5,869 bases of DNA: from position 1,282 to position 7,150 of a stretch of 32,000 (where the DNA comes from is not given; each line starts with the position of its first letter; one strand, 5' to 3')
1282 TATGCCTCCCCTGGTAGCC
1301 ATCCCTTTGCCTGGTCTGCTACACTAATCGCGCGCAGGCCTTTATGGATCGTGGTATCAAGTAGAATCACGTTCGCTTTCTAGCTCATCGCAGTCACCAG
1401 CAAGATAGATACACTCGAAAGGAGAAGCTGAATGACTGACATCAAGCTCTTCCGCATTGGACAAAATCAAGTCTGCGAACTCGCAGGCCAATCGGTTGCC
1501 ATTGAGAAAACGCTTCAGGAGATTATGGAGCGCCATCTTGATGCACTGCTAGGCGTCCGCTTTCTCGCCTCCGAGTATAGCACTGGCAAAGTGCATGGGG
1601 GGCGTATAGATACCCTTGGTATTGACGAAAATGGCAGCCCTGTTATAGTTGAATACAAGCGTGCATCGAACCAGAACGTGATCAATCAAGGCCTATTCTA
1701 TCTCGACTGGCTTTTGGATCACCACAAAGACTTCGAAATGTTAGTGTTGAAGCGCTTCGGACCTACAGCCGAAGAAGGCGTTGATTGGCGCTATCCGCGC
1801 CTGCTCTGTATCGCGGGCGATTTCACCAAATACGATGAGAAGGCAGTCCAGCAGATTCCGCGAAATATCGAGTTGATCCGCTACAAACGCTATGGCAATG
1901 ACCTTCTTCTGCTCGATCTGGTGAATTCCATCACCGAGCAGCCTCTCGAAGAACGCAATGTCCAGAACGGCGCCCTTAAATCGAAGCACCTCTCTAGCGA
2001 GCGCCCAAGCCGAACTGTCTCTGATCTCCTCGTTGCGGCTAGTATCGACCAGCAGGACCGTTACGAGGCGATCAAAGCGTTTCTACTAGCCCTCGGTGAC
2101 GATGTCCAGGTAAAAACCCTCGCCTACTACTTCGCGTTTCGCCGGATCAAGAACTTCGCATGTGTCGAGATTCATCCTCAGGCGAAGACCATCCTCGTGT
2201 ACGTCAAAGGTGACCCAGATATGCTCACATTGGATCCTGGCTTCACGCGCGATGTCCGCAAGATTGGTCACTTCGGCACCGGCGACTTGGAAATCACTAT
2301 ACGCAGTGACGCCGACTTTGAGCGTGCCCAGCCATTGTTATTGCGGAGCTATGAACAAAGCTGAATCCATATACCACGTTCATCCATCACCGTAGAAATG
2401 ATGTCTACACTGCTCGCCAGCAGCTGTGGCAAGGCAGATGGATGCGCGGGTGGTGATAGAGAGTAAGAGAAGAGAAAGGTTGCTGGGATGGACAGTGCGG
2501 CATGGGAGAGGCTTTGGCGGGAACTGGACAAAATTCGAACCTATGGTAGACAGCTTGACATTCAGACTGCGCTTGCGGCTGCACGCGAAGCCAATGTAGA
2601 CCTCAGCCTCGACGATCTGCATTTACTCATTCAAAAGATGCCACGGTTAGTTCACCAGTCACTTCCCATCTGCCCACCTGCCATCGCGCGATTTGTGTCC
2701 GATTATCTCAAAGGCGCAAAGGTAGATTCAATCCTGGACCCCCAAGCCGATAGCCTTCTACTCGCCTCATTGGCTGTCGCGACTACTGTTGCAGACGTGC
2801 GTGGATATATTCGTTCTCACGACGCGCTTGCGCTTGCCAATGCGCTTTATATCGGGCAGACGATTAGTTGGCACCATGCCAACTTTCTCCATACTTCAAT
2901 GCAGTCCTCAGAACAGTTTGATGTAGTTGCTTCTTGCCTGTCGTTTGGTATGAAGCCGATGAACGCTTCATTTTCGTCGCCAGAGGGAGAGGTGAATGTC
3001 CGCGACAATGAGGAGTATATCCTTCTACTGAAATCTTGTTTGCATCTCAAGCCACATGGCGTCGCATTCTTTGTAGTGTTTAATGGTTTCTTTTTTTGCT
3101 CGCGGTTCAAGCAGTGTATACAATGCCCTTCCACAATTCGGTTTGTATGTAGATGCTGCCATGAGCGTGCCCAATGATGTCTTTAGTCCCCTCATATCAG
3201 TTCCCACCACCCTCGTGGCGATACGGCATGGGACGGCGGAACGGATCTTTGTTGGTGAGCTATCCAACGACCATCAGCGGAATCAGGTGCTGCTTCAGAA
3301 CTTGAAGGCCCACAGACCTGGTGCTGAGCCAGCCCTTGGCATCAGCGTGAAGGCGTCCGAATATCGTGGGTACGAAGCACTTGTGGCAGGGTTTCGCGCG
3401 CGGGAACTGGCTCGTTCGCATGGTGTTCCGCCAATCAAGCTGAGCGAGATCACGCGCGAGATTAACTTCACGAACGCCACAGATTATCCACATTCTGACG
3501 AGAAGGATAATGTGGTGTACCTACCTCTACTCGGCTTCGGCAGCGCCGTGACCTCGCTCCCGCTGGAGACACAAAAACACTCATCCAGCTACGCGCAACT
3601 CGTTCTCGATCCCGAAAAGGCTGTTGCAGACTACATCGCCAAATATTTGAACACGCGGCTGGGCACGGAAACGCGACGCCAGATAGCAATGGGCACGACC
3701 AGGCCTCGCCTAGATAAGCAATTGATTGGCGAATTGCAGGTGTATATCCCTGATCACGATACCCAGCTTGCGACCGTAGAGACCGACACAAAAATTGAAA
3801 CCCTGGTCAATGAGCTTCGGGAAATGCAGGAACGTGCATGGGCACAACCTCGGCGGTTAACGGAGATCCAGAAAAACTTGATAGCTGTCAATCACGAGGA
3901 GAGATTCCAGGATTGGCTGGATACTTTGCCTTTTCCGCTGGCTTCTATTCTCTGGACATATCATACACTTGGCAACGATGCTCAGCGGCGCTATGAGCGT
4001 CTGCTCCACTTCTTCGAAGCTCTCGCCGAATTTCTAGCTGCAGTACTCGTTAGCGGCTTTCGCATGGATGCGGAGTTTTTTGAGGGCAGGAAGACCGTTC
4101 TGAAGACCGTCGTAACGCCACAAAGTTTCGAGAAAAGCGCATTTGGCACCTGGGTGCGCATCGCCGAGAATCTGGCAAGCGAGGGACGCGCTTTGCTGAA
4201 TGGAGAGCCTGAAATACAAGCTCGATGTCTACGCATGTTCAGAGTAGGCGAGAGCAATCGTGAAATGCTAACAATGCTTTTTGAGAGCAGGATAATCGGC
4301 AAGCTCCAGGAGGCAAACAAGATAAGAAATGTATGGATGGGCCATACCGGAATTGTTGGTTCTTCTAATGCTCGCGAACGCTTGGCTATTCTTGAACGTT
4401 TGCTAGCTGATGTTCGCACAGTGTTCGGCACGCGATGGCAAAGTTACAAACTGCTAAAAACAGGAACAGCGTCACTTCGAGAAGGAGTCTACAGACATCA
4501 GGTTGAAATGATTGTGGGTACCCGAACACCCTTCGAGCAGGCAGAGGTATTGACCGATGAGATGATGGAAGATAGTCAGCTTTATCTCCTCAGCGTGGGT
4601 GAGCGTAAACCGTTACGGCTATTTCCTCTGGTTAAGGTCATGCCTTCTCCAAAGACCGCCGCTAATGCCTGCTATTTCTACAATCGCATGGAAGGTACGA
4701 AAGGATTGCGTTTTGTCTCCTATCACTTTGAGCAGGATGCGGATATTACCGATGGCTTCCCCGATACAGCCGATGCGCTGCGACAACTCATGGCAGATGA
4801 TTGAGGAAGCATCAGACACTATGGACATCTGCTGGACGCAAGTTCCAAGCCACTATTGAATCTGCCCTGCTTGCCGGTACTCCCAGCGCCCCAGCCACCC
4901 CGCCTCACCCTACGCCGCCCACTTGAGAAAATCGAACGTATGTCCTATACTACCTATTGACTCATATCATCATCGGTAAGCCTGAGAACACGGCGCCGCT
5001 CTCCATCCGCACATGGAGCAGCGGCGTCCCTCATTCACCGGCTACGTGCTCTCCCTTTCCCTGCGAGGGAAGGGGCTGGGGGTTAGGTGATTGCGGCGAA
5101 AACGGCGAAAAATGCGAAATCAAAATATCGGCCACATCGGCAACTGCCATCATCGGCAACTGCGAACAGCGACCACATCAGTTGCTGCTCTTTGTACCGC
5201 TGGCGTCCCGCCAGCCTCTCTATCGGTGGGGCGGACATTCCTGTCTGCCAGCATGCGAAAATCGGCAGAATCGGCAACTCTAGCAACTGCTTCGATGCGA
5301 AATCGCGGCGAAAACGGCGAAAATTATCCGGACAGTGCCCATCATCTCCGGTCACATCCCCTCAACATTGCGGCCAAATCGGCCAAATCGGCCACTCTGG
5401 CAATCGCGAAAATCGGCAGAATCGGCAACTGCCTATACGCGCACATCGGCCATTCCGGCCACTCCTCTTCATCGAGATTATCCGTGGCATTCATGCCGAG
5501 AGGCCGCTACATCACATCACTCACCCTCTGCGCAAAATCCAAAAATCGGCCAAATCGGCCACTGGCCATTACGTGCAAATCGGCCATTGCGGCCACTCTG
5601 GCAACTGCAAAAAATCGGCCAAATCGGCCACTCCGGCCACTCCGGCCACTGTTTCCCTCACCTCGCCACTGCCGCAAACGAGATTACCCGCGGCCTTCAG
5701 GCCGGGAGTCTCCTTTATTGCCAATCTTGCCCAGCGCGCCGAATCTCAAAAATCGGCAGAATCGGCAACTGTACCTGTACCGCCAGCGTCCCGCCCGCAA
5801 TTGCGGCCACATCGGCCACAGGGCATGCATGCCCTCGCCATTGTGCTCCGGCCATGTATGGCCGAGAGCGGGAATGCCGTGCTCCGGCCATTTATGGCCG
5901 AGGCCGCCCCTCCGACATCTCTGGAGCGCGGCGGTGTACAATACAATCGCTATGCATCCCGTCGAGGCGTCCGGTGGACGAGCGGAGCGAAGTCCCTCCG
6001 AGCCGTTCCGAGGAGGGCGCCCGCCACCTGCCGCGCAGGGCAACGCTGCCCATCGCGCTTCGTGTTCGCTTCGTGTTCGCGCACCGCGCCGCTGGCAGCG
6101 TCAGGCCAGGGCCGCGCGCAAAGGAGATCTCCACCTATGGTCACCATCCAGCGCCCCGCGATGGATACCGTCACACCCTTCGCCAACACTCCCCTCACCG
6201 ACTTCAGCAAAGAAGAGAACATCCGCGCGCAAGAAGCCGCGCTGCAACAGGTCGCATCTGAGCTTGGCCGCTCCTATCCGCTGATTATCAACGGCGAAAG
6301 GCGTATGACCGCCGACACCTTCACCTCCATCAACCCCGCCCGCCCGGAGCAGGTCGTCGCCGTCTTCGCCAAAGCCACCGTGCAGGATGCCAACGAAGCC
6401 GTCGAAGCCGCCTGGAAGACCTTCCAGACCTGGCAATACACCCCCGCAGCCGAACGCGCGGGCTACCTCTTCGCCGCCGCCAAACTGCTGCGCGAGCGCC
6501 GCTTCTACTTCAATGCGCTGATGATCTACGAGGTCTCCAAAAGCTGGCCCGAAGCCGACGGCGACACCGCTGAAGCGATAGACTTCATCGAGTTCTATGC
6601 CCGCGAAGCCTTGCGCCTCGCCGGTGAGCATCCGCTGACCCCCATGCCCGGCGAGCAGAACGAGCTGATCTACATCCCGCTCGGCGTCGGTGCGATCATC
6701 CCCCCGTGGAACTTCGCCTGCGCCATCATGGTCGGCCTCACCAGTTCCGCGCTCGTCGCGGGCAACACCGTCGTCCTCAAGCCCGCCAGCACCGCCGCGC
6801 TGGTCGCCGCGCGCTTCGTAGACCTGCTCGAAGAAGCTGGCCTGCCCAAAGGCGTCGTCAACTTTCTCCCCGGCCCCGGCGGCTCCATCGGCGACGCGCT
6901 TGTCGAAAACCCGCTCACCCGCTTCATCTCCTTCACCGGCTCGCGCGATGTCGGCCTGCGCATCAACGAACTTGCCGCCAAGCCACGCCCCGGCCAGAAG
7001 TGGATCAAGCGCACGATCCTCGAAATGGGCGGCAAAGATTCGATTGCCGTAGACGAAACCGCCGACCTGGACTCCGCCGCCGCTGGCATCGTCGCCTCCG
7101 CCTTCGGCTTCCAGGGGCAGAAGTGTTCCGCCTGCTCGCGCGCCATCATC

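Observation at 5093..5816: Dense one-strand array of ATCGGC cores in nested 9-nt tandem units: candidate protein-titrating RNA or iteron field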

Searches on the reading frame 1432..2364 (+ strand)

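Call 10: search_protein_families(library=pfam, proteins=[window:1432-2364:+])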
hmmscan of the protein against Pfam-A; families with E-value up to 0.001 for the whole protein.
window:1432-2364:+ (310 aa): 2 families
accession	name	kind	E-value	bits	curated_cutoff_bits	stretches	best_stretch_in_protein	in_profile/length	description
PF18899.5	DUF5655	-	3.3e-11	43.6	24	1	205-310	10-109/109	Domain of unknown function (DUF5655)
PF01939.22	NucS_C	-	6.4e-06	26.6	24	1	25-94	2-70/124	Endonuclease NucS C-terminal domain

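Call 29: search_protein_families(library=padloc, proteins=[window:1432-2364:+], max_evalue=0.01)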
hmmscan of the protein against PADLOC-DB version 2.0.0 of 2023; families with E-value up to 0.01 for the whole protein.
window:1432-2364:+ (310 aa): 7 families
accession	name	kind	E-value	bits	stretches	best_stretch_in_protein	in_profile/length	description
PDLC04946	PDC-S18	-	8.6e-145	480.3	1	1-309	18-322/365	-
PDLC04945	PDC-S18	-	2.7e-60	202.2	1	5-306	2-300/302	-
PDLC04944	PDC-S18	-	3e-09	34.6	1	6-246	4-239/307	-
PDLC04916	PDC-S11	-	2.2e-08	31.6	1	3-94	4-94/358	-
PDLC04915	PDC-S11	-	5.1e-05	20.7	1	17-81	14-84/379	-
PDLC04909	PDC-S11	-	7.1e-05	20.5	1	23-79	25-82/347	-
PDLC00405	SduA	-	0.0073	13.8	0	25-93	157-221/323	DUF4263 domain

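Call 30: search_protein_families(library=ncbifam, proteins=[window:1432-2364:+], max_evalue=0.01)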
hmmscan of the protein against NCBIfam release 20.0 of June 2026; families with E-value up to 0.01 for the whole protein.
window:1432-2364:+ (310 aa): 2 families
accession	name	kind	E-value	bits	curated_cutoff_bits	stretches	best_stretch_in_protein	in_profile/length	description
NF003270.0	PRK04247.1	equivalog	6.5e-05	22.1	216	1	41-98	147-202/250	endonuclease NucS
NF002876.0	PRK03298.1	equivalog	0.00042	19.8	252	1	23-94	103-172/224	endonuclease NucS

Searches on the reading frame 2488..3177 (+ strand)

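Call 10: search_protein_families(library=pfam, proteins=[window:2488-3177:+])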
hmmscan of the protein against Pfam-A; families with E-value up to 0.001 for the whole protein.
window:2488-3177:+ (229 aa): 0 families

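Call 29: search_protein_families(library=padloc, proteins=[window:2488-3177:+], max_evalue=0.01)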
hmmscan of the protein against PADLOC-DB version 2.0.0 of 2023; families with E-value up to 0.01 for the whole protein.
window:2488-3177:+ (229 aa): 1 family
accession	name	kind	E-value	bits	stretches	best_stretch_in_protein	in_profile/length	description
PDLC04134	mad2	-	6.2e-05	20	1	106-208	318-407/492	mads_2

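Call 30: search_protein_families(library=ncbifam, proteins=[window:2488-3177:+], max_evalue=0.01)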
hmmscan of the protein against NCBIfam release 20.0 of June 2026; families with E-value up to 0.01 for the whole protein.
window:2488-3177:+ (229 aa): 0 families

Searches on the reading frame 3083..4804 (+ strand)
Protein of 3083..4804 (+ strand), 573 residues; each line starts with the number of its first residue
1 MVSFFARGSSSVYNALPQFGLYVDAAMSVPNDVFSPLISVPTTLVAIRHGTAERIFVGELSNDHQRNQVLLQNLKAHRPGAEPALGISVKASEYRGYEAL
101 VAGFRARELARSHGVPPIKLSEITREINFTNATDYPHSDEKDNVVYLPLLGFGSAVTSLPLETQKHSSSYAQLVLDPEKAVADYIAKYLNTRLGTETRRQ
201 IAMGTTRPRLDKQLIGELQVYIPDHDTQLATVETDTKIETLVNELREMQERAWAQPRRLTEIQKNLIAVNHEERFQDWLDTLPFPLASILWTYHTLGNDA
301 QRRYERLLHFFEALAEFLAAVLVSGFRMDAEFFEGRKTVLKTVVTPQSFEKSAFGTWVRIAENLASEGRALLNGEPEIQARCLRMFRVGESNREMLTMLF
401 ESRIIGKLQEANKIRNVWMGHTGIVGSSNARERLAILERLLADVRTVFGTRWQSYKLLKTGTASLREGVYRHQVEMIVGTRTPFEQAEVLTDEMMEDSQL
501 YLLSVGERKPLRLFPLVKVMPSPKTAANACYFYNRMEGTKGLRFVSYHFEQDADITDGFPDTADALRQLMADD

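Call 10: search_protein_families(library=pfam, proteins=[window:3083-4804:+])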
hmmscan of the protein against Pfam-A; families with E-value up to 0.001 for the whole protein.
window:3083-4804:+ (573 aa): 0 families

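Call 29: search_protein_families(library=padloc, proteins=[window:3083-4804:+], max_evalue=0.01)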
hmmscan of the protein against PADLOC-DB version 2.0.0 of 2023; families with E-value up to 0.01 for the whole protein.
window:3083-4804:+ (573 aa): 16 families
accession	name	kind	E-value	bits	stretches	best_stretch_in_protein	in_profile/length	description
PDLC03168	Specificity_I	-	2.7e-05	21.8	1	163-247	90-174/459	Type I specificity subunit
PDLC03072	Specificity_I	-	4.3e-05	20.7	1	164-268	330-430/448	Type I specificity subunit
PDLC03164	Specificity_I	-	6.2e-05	20.5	1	167-233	95-161/409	Type I specificity subunit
PDLC04137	mad5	-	9.1e-05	19.8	1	173-251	97-381/392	mads_5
PDLC03100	Specificity_I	-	0.00025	18.6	1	165-250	288-374/392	Type I specificity subunit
PDLC03101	Specificity_I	-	0.0013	16.4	1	163-249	298-389/411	Type I specificity subunit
PDLC03084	Specificity_I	-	0.0021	15.5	1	166-243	87-163/392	Type I specificity subunit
PDLC03086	Specificity_I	-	0.0021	15.1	1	168-249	102-184/458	Type I specificity subunit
PDLC03144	Specificity_I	-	0.0024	15.5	1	171-245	284-358/388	Type I specificity subunit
PDLC03154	Specificity_I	-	0.0045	14.5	1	178-230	103-155/406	Type I specificity subunit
PDLC03057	Specificity_I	-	0.0053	13.6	1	163-235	104-176/407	Type I specificity subunit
PDLC03089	Specificity_I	-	0.006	13.7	1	165-234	95-164/446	Type I specificity subunit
PDLC03107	Specificity_I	-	0.0073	13.4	0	169-252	92-169/392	Type I specificity subunit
PDLC03098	Specificity_I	-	0.0083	13.5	0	156-241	323-413/443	Type I specificity subunit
PDLC03077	Specificity_I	-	0.0091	13.6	0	173-247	310-386/417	Type I specificity subunit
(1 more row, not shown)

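Call 30: search_protein_families(library=ncbifam, proteins=[window:3083-4804:+], max_evalue=0.01)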
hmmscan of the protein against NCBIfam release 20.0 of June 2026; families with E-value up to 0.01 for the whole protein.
window:3083-4804:+ (573 aa): 1 family
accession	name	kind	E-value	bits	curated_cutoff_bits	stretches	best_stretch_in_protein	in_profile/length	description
NF047740.1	antiphage_MADS5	equivalog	0.00018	20.4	400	1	164-239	365-439/461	methylation-associated defense system restriction endonuclease subunit S MAD5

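Call 61: find_homologous_proteins(query=window:3083-4804:+, max_evalue=0.00001)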
Query window:3083-4804:+ (573 aa): 188 proteins with E <= 0.00001 among 8000 candidates; the best 120 are listed.
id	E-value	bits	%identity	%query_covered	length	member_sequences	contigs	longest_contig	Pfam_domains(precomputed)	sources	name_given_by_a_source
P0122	0.0e+0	1229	100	95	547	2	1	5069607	-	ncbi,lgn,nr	ncbi:MAG: hypothetical protein OJF49_002963 [Ktedonobacterales bacterium]|nr:MAG: hypothetical prote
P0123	5.8e-197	674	55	99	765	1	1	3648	-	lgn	-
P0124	3.5e-181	622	51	98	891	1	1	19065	PF12161.15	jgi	jgi:type I restriction-modification system DNA methylase subunit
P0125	5.7e-181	621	50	98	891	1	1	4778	PF12161.15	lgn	-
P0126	2.0e-178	613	50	99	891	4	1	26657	PF12161.15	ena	-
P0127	3.0e-177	609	50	99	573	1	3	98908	-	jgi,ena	-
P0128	2.0e-166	573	47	99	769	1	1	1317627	PF02384.23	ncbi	-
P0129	9.5e-161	554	47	98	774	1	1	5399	PF02384.23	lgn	-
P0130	3.7e-151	523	45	98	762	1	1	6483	PF02384.23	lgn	-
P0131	4.1e-149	516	45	98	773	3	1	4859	-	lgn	-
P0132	2.5e-148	513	44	98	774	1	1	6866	-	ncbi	ncbi:class I SAM-dependent methyltransferase [Chloroflexota bacterium]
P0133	7.5e-142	492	42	99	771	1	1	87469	-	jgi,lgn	-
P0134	3.2e-138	480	42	97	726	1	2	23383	PF13847.13,PF05175.21,PF02384.23,PF13649.13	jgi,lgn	-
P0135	1.2e-136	475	42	99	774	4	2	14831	PF02384.23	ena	-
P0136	2.1e-135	471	43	98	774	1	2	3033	-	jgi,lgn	-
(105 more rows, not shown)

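Call 62: find_encoding_contigs(protein=P0127, flank=6000, max_places=2)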
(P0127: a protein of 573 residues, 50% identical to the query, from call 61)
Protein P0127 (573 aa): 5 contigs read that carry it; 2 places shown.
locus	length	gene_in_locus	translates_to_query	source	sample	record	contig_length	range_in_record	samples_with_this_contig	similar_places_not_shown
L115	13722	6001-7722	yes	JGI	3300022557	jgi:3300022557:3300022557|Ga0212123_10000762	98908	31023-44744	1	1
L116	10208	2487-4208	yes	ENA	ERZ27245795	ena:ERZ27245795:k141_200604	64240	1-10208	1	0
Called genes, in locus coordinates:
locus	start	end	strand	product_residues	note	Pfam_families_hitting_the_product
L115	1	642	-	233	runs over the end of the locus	-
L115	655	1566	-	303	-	PF00027:cNMP_binding, PF10137:CAP12-PCTIR_TIR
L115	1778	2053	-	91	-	PF13031:DUF3892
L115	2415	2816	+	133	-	PF12844:HTH_19, PF13560:HTH_31, PF01381:HTH_3, PF13443:HTH_26 (weak)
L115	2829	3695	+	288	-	PF06114:Peptidase_M78 (weak)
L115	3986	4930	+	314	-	PF12161:HsdM_N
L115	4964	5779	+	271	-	PF13613:HTH_Tnp_4 (weak), PF01609:DDE_Tnp_1 (weak), PF13359:DDE_Tnp_4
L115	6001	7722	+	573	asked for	-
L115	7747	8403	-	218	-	PF01434:Peptidase_M41 (faint)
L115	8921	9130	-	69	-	-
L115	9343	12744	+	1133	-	PF00270:DEAD (weak), PF04851:ResIII, PF18766:SWI2_SNF2, PF00271:Helicase_C (faint)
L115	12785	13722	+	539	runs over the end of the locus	PF12161:HsdM_N, PF02384:N6_Mtase, PF01170:UPF0020 (faint), PF07669:Eco57I (weak)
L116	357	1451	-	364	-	PF04471:Mrr_cat, PF22722:NA-iREase1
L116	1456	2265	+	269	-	PF13613:HTH_Tnp_4 (weak), PF01609:DDE_Tnp_1 (weak), PF13359:DDE_Tnp_4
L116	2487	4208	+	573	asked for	-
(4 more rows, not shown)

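Call 112: find_encoding_contigs(protein=P0122, flank=4000, max_places=6)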
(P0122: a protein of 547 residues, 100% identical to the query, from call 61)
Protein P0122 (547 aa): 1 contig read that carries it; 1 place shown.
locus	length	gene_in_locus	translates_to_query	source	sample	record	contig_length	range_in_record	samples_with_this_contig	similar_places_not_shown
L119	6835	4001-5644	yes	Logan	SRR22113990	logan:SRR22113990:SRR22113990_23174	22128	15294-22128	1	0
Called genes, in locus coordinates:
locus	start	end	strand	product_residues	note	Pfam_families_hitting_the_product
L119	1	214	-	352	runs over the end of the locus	PF00698:Acyl_transf_1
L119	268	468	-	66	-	PF01783:Ribosomal_L32p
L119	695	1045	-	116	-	-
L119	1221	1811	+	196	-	-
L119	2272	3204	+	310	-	PF01939:NucS_C (faint), PF18899:DUF5655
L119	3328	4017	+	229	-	-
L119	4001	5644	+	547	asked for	-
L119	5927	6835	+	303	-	?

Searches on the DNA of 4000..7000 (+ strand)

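Call 11: search_rna_families(source=window, start=4000, end=7000, threshold=evalue, max_evalue=1)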
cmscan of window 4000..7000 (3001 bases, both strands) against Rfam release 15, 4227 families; matches with E-value up to 1: 0.
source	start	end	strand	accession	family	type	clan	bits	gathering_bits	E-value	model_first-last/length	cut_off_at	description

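Call 88: search_dna_similar(query=window:4920-5460:+, collection=plasmids, mode=distant, max_evalue=0.01, max_rows=15)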
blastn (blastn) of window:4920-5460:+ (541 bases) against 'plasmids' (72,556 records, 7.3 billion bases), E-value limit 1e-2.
No match.

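Call 97: search_rna_families(source=window, start=4940, end=5300, threshold=evalue, max_evalue=10)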
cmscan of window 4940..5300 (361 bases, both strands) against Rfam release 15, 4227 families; matches with E-value up to 10: 1.
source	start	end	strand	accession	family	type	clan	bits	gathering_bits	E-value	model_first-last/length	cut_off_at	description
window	4958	4977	-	RF01126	sR41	Gene; snRNA; snoRNA; CD-box;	-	10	54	6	1-53/53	no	Small nucleolar RNA sR41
